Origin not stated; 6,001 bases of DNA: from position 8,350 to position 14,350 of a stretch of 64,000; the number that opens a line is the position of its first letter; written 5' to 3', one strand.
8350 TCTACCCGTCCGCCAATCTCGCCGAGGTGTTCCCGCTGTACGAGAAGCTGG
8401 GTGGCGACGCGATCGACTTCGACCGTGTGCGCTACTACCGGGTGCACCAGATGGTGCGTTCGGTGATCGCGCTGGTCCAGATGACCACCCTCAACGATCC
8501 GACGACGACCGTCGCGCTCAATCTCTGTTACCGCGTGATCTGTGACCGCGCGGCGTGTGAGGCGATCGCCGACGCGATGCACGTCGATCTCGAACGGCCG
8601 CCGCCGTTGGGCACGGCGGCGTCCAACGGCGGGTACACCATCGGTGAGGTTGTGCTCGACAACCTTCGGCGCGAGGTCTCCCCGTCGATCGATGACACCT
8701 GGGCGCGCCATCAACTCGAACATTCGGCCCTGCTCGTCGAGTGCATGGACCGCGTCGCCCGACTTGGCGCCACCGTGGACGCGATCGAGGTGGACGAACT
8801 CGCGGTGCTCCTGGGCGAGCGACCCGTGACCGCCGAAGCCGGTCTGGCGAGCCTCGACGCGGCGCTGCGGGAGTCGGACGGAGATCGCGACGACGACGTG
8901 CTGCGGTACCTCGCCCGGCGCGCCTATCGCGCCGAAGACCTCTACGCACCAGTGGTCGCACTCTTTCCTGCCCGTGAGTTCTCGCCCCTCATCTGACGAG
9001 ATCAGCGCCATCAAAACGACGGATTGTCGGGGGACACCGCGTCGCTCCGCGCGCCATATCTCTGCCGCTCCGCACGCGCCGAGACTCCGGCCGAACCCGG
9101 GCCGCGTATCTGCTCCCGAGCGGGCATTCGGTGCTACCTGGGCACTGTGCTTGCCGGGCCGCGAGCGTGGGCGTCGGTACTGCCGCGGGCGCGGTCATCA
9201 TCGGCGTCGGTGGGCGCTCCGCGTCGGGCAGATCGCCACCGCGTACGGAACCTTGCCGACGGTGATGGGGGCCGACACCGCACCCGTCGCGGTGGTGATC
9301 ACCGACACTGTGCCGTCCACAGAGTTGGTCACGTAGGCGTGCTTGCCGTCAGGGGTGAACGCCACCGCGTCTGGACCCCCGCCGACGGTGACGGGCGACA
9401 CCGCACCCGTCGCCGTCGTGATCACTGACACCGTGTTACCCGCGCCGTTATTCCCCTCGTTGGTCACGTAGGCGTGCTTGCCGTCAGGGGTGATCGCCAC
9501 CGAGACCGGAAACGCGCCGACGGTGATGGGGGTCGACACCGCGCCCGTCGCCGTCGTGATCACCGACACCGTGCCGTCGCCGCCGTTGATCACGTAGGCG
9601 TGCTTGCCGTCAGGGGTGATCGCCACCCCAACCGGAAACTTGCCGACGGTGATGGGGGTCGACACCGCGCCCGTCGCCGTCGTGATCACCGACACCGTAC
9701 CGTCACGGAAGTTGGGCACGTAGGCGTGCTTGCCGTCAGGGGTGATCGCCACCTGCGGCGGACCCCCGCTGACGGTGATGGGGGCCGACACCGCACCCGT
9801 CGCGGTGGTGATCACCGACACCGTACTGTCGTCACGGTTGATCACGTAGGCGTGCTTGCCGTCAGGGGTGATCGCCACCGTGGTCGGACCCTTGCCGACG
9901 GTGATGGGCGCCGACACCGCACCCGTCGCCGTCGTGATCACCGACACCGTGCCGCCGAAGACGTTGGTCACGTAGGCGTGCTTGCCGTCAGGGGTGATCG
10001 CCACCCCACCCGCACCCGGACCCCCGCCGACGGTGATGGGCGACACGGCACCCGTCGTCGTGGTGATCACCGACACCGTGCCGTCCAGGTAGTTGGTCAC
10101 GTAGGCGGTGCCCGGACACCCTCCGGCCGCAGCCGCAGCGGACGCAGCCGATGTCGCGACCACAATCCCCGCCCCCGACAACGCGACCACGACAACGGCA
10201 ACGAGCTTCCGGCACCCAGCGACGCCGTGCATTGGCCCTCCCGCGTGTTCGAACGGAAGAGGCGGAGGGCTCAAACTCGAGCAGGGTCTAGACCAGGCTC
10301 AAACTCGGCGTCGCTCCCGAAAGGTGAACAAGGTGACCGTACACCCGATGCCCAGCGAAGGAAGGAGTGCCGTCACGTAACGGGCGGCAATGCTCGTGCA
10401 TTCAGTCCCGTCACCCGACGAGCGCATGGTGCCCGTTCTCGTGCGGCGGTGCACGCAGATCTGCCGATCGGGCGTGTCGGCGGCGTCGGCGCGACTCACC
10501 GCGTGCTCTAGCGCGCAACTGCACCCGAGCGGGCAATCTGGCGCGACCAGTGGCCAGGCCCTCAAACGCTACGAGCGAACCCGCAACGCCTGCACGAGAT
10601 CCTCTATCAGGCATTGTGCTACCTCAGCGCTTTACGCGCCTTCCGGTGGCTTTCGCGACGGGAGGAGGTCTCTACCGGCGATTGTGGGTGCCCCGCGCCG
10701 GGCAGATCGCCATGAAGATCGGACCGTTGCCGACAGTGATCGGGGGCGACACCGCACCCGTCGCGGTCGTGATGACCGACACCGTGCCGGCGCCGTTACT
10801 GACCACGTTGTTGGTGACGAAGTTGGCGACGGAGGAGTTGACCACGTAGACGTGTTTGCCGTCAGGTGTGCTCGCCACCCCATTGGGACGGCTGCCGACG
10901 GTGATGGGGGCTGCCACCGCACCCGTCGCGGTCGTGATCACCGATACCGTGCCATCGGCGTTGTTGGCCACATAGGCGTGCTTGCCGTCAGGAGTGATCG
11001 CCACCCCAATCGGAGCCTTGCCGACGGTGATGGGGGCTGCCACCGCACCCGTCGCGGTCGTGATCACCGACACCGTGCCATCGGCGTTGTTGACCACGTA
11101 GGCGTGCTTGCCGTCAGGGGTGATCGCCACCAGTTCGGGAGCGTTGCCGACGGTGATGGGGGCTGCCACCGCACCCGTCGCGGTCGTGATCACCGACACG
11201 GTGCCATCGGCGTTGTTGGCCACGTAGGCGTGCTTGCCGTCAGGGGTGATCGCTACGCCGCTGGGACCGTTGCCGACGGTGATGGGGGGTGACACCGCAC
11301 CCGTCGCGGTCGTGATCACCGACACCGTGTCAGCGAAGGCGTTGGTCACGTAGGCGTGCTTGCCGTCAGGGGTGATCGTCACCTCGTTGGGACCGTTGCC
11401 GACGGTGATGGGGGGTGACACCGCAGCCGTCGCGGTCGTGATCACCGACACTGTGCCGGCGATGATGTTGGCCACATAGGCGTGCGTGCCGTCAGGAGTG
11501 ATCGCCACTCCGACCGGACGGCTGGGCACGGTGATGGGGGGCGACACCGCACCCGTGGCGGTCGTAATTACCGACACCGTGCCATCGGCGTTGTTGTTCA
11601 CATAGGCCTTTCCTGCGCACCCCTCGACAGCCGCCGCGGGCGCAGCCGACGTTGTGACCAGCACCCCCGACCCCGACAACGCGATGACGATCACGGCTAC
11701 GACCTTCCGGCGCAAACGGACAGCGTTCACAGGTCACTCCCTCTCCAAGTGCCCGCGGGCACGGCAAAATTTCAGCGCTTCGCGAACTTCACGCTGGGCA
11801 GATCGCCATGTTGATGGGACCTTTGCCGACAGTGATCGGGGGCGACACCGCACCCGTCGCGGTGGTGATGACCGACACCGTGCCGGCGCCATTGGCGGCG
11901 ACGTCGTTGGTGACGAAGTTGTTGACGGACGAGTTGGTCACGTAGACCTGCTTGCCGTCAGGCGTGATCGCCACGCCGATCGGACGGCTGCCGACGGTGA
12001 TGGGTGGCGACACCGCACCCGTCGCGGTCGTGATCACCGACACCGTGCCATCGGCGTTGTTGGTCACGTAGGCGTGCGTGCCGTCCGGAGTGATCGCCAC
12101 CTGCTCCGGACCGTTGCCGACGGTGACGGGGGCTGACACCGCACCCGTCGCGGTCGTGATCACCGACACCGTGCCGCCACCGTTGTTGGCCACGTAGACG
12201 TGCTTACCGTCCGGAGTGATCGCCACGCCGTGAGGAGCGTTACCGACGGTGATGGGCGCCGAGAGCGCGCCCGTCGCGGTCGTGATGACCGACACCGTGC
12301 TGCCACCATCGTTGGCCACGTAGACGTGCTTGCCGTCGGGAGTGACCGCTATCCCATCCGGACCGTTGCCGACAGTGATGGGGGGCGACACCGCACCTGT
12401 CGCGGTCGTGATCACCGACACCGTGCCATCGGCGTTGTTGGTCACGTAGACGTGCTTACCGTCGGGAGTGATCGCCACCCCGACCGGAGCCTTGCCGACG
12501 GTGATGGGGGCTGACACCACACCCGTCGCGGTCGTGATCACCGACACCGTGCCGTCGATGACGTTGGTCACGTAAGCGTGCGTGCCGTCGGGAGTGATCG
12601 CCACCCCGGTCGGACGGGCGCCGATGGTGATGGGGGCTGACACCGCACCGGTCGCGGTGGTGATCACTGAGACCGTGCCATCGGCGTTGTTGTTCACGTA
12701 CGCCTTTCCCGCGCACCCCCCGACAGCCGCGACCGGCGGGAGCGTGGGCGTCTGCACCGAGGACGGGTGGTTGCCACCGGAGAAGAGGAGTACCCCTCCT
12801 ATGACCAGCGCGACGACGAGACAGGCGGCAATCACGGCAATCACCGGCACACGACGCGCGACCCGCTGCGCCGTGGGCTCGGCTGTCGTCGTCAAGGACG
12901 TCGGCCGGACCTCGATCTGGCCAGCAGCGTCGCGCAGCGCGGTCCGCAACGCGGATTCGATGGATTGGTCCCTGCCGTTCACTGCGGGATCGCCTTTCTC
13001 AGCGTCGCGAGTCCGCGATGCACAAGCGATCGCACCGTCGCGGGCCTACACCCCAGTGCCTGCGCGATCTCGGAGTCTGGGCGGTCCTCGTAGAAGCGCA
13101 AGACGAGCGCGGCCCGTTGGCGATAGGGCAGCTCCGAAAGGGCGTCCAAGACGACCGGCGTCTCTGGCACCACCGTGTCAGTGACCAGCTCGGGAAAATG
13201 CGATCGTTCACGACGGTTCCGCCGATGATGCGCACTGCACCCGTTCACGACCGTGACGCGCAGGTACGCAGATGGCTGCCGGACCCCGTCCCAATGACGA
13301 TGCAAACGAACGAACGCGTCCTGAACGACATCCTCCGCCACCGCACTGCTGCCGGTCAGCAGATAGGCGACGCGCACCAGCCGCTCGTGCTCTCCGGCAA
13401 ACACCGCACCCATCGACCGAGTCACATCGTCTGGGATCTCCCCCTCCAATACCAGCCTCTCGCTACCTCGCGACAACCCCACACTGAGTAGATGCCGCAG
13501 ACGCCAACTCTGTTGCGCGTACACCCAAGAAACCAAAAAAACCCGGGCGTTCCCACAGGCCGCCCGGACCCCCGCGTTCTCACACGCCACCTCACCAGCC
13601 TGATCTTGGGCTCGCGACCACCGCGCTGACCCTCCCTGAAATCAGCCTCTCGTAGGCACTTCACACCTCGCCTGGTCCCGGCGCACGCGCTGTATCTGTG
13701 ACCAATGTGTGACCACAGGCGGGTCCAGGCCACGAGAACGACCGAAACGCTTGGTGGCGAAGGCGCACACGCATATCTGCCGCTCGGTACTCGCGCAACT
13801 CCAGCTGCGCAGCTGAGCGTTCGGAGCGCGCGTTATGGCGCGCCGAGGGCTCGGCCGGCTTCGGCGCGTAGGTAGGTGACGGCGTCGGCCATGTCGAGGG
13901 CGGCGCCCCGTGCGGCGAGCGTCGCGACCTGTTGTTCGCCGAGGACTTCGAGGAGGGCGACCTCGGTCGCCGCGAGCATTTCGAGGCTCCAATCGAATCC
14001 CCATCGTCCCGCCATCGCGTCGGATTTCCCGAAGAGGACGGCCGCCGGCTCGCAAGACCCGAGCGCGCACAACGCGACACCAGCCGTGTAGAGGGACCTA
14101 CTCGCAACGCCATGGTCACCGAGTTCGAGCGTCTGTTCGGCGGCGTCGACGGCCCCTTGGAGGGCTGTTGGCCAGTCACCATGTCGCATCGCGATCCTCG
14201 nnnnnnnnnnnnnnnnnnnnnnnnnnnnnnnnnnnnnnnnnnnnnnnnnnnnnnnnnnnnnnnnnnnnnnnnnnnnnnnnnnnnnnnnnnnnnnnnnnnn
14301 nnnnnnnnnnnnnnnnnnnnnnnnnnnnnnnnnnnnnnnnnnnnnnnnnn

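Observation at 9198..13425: ECF sigma factor coupled to a membrane-anchored YVTN beta-propeller plus two secreted paralogous propellers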

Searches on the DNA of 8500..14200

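Call 58: search_rna_families(source=window, start=8500, end=14200, threshold=evalue, max_evalue=0.1)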
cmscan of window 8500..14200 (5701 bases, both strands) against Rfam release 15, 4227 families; matches with E-value up to 0.1: 0.
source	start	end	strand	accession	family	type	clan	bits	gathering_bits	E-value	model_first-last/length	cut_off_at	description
